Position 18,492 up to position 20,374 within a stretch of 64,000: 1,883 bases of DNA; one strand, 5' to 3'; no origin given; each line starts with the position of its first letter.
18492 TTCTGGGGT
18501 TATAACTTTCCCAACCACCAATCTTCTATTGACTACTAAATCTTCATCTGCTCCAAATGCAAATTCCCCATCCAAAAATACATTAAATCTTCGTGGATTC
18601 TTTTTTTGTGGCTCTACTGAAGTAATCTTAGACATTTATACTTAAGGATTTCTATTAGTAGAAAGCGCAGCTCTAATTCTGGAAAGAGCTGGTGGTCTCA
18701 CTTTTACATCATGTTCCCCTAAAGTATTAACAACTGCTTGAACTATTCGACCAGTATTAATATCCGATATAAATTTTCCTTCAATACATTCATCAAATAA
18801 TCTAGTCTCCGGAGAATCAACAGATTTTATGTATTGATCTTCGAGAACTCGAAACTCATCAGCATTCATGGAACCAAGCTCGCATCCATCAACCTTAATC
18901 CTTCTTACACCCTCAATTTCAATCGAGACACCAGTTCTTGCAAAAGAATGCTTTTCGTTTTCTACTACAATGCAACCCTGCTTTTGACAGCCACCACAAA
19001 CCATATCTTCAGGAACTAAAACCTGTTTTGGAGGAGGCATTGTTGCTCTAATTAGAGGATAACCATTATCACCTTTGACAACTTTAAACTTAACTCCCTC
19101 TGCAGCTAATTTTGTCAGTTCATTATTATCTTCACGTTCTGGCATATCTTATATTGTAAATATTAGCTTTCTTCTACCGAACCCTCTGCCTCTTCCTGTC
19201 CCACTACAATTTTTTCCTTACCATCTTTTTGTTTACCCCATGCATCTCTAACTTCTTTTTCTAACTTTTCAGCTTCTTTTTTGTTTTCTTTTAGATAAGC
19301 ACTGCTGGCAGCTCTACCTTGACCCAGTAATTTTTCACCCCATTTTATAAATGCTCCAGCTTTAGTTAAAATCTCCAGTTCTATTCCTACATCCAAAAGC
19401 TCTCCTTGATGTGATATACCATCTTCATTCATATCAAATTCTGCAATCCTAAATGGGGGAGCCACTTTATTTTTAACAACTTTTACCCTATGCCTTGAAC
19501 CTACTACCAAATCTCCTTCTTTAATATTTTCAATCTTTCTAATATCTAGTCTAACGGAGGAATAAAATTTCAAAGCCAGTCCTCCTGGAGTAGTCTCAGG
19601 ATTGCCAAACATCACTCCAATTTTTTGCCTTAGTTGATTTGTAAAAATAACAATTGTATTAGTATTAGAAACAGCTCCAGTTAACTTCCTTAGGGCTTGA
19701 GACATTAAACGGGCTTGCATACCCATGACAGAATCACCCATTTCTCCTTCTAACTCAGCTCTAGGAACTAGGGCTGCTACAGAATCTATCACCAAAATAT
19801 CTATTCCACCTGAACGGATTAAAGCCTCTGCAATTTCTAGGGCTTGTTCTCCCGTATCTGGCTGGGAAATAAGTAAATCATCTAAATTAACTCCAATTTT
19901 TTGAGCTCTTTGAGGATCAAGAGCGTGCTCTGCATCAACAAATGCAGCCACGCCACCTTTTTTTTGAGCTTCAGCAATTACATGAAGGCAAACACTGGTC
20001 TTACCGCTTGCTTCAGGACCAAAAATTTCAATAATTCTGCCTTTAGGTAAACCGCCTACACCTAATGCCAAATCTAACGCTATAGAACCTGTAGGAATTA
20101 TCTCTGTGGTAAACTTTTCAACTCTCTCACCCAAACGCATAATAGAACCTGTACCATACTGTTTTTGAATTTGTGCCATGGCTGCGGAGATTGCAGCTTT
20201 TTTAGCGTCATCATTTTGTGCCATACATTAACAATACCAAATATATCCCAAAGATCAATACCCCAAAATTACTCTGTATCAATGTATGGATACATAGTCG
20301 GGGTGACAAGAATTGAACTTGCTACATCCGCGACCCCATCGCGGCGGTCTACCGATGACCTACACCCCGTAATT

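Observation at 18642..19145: An unrecognised Cys-containing gene sits between recA and recX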

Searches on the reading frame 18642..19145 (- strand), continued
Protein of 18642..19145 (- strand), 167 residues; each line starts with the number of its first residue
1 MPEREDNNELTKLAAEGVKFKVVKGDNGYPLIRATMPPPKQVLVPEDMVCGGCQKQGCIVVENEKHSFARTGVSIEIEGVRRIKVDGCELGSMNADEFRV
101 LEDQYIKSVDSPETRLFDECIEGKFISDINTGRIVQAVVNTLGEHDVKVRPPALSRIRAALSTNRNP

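Call 59: find_encoding_contigs(protein=P0012, flank=10000)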
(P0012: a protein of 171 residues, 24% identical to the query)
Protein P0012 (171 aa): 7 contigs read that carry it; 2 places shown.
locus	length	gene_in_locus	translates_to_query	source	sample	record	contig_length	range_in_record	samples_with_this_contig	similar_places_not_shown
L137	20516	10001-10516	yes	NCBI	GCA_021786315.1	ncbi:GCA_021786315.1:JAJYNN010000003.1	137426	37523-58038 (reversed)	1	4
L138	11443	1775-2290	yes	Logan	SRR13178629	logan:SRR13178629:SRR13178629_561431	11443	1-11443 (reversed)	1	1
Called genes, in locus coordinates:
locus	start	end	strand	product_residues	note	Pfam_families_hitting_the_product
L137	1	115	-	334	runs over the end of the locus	PF00389:2-Hacid_dh, PF02826:2-Hacid_dh_C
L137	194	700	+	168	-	PF00254:FKBP_C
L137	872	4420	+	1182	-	PF13086:AAA_11, PF13245:AAA_19 (faint), PF13604:AAA_30 (faint), PF13086:AAA_11 (weak), PF13087:AAA_12, PF04480:DUF559 (faint), PF18741:MTES_1575, PF08373:RAP (weak)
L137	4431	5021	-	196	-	-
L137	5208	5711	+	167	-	-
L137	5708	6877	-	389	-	PF05970:PIF1 (weak), PF13086:AAA_11 (faint), PF13604:AAA_30, PF13245:AAA_19, PF01443:Viral_helicase1 (faint), PF18335:SH3_13 (weak), PF13538:UvrD_C_2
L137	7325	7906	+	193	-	-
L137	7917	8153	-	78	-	-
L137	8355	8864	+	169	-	PF00293:NUDIX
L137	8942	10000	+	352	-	PF00154:RecA_N, PF13481:AAA_25 (faint), PF06745:ATPase (weak), PF08423:Rad51, PF27531:MT3502_N (weak), PF21096:RecA_C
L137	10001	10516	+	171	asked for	-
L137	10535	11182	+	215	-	PF27462:RecX_N, PF02631:RecX_HTH2, PF21981:RecX_HTH3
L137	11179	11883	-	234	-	-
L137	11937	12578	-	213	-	PF00702:Hydrolase, PF12710:HAD (faint), PF13419:HAD_2, PF13242:Hydrolase_like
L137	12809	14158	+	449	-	PF12072:RNase_Y_N, PF00013:KH_1 (weak), PF01966:HD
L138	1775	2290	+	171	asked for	-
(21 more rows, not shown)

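Call 60: find_encoding_contigs(protein=P0013, flank=10000)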
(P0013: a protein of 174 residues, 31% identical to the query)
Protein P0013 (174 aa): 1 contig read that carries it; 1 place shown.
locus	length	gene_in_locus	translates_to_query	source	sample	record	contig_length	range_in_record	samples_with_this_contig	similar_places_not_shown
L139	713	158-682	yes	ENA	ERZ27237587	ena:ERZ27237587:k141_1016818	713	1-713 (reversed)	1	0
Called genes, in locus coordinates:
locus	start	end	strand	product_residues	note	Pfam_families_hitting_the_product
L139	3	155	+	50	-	?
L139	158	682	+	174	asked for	-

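Call 61: find_encoding_contigs(protein=P0014, flank=10000)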
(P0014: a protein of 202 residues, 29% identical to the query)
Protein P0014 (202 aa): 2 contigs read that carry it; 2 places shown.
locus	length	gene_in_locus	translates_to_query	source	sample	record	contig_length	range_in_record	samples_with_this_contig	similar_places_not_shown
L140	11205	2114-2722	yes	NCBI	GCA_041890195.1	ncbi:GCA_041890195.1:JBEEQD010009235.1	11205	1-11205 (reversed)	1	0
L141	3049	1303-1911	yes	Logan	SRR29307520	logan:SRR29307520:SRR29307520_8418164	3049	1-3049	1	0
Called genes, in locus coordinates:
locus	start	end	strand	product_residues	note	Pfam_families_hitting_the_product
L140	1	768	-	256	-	?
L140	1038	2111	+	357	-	PF00154:RecA_N, PF06745:ATPase (weak), PF08423:Rad51, PF27531:MT3502_N (weak), PF21096:RecA_C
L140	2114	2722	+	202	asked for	-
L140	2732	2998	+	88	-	-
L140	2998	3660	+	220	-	PF27462:RecX_N, PF21982:RecX_HTH1 (faint), PF02631:RecX_HTH2, PF21981:RecX_HTH3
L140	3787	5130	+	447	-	PF12072:RNase_Y_N, PF00013:KH_1 (faint), PF01966:HD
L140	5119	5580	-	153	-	-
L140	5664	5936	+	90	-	PF00216:Bac_DNA_binding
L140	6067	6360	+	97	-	PF01371:Trp_repressor, PF13384:HTH_23 (weak), PF13551:HTH_29 (weak)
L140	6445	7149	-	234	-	PF07719:TPR_2 (faint), PF13424:TPR_12 (faint), PF13428:TPR_14 (faint)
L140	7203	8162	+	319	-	PF01745:IPT (weak), PF01715:IPPT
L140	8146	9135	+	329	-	PF01594:AI-2E_transport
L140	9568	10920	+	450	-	-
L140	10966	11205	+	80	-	?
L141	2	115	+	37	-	?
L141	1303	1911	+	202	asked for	-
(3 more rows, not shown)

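Call 62: fold_search(model_id=the predicted structure, library=viral)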
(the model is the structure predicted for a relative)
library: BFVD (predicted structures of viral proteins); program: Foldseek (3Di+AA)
matches with E <= 10: 348; with E <= 0.001: 0
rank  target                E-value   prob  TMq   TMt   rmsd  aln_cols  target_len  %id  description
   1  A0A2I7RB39            2.7e-02  0.09  0.14  0.10  33.6       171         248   12  (no name in the UniProt tables at hand)
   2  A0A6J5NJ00            1.6e-01  0.11  0.16  0.21  13.1        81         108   10  Uncharacterized protein [uncultured Caudovirales phage]
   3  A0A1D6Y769            2.3e-01  0.08  0.19  0.07  24.7       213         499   12  (no name in the UniProt tables at hand)
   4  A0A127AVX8            4.1e-01  0.04  0.12  0.09  18.2       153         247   12  Uncharacterized protein [Bacillus phage SP-15]
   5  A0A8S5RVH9            4.3e-01  0.04  0.14  0.07  25.0       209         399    9  ParB-like N-terminal domain-containing protein [Siphoviridae sp. ctHip2]
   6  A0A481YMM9            4.6e-01  0.07  0.19  0.15  22.4       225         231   12  Uncharacterized protein [Pithovirus LCDPAC01]
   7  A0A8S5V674            4.9e-01  0.06  0.18  0.19  14.6       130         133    9  Uncharacterized protein [Myoviridae sp. ct4uh47]
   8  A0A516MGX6            5.2e-01  0.06  0.16  0.22  12.1        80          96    6  (no name in the UniProt tables at hand)
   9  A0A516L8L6            5.6e-01  0.02  0.12  0.10  24.7       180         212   13  (no name in the UniProt tables at hand)
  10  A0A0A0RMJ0            6.0e-01  0.15  0.20  0.35  15.8        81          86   16  Uncharacterized protein [Bacillus phage Mater]
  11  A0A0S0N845            6.0e-01  0.07  0.15  0.15  14.4       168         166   14  (no name in the UniProt tables at hand)
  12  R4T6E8                6.3e-01  0.03  0.14  0.04  19.1       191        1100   12  Uncharacterized protein [Haloarcula hispanica tailed virus 1]
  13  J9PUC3                6.8e-01  0.07  0.20  0.13  19.4       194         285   10  Nucleotidyltransferase [Bacillus phage BCD7]
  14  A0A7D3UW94            7.2e-01  0.04  0.18  0.09  17.8       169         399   11  Uncharacterized protein [Fadolivirus FV1/VV64]
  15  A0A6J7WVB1            7.7e-01  0.12  0.20  0.20   9.6       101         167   10  Uncharacterized protein [uncultured Caudovirales phage]
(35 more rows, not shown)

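Call 68: list_cluster_members(proteins=[P0001, P0012, P0014, P0006, P0013])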
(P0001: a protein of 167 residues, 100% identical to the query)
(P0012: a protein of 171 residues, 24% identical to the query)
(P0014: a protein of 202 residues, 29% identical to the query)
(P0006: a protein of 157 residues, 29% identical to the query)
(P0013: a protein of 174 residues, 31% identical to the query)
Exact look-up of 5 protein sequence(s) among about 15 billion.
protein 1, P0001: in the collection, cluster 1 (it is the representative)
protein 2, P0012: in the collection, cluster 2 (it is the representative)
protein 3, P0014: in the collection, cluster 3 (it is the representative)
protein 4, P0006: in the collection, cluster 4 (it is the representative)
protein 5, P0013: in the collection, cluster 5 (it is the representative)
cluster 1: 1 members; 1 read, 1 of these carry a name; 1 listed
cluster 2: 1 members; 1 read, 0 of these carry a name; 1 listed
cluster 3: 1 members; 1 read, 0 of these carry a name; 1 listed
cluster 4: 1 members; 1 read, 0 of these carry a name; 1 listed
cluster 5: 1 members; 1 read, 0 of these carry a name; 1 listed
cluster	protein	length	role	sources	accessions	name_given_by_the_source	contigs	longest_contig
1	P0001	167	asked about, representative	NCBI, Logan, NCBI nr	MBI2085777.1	hypothetical protein HYT74_00385 [Candidatus Daviesbacteria bacterium] | hypothetical protein [Candidatus Daviesbacteria bacterium]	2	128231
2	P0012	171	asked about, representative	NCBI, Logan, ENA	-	-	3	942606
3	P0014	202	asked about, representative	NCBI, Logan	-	-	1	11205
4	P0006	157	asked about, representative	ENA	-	-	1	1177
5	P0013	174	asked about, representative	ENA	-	-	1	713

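Call 76: search_dna_similar(query=window:18645-19145:-, collection=phages, mode=protein, max_evalue=0.1, max_rows=10)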
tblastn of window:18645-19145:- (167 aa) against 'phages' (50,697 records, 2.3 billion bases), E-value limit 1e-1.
No match.

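Call 77: search_dna_similar(query=window:18645-19145:-, collection=plasmids, mode=protein, max_evalue=0.1, max_rows=10)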
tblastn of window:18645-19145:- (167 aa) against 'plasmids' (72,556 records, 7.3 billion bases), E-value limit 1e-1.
No match.

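Call 78: find_related_loci(query=P0001, collection=viral_contigs, flank=5000)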
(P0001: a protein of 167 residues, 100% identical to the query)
Query P0001 (167 aa) in viral_contigs; peptide patterns used: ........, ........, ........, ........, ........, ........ (x = any residue, [..] = any of these).
6 stretches matched a pattern, but none encodes a relative of the query by tblastn (E <= 1e-3).

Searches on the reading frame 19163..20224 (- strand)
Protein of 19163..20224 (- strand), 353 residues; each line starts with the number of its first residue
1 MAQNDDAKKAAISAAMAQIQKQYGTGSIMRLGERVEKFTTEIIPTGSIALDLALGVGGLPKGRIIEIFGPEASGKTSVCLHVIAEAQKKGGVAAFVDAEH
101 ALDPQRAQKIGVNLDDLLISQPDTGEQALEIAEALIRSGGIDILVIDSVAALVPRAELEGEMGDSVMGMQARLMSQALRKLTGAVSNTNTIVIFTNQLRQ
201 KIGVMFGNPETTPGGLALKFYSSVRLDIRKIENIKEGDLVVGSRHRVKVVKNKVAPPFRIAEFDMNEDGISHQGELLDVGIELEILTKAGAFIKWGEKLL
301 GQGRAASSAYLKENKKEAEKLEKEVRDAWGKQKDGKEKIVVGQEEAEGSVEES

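Call 3: search_protein_families(library=pfam, proteins=[window:19163-20224:-], max_evalue=1)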
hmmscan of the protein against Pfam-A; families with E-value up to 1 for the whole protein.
window:19163-20224:- (353 aa): 13 families
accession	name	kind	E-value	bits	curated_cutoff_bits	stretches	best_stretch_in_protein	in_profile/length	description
PF00154.27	RecA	-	1.1e-129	432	27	1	11-267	2-258/262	recA bacterial DNA recombination protein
PF21096.2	RecA_C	-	2.9e-14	53.4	27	1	274-329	1-56/57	RecA C-terminal domain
PF08423.17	Rad51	-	2.6e-12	47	22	1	43-232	8-213/244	Rad51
PF06745.19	ATPase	-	1.3e-06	28.4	26.6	1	44-233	2-194/231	KaiC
PF01637.24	ATPase_2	-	0.00069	19.9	33.2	1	63-195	21-116/225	ATPase domain predominantly from Archaea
PF13401.12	AAA_22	-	0.0019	19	27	1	63-200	6-128/130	AAA domain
PF13481.12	AAA_25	-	0.0036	17.4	27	1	57-154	28-157/195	AAA domain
PF00004.35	AAA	-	0.012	16.5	21.2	1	67-197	3-110/131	ATPase family associated with various cellular activities (AAA)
PF13191.12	AAA_16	-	0.018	16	32.6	1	60-194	22-137/167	AAA ATPase domain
PF02283.22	CobU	-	0.028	14.4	27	1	67-197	3-124/168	Cobinamide kinase / cobinamide phosphate guanyltransferase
PF14516.12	AAA_35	-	0.037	13.3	27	1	61-100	30-69/331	AAA-like domain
PF13479.12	AAA_24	-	0.055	13.8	27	1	65-153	5-77/195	AAA domain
PF00005.33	ABC_tran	-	0.13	13.3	25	1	59-113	8-64/137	ABC transporter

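Call 4: search_protein_families(library=ncbifam, proteins=[window:19163-20224:-], max_evalue=1)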
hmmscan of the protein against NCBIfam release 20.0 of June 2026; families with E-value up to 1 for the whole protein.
window:19163-20224:- (353 aa): 20 families
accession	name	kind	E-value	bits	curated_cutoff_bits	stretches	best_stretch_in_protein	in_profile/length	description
TIGR02012.1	tigrfam_recA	equivalog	9.8e-151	501.6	325.3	1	8-327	2-321/321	recombinase RecA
NF007072.0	PRK09519.1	equivalog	3.1e-125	419.4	1024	2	1-254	1-252/790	intein-containing recombinase RecA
TIGR02237.1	recomb_radB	equivalog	2.9e-20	73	172.4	1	55-261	5-205/210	DNA repair and recombination protein RadB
NF003301.0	PRK04301.1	equivalog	4.5e-17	62.2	259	1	37-232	77-285/316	DNA repair and recombination protein RadA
TIGR02236.1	recomb_radA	equivalog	3.8e-13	49.5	361.15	1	28-233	68-282/311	DNA repair and recombination protein RadA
NF033429.2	ImuA_translesion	equivalog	1.3e-12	48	150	1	32-145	5-119/181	translesion DNA synthesis-associated protein ImuA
TIGR02239.1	recomb_RAD51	equivalog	6.9e-12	45.1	478.05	1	43-232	78-283/316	DNA repair protein RAD51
TIGR02238.1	recomb_DMC1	equivalog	2e-11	43.7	447.7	1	41-231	76-282/314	meiotic recombinase Dmc1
NF006861.0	PRK09361.1-1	equivalog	5.1e-10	39.3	278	1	41-254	3-218/235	DNA repair and recombination protein RadB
NF058630.1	repair_Rv3395c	exception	2.1e-06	27.5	65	1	56-155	4-93/153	DnaE2-dependent mutagenesis accessory factor ImuA'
TIGR03881.1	KaiC_arch_4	hypoth_equivalog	4.4e-06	26.6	247.8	1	43-125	3-80/231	KaiC domain-containing protein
TIGR00416.1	sms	equivalog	0.00014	20.8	403.05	1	8-162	48-191/454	DNA repair protein RadA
NF006799.0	PRK09302.1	equivalog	0.0004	19.1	408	1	37-174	249-396/515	circadian clock protein KaiC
NF004723.0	PRK06067.1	subfamily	0.0043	16.6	194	1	35-99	8-71/243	flagellar accessory protein FlaH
TIGR03880.1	KaiC_arch_3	hypoth_equivalog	0.0052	16.3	249.45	1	54-101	9-55/224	KaiC domain-containing protein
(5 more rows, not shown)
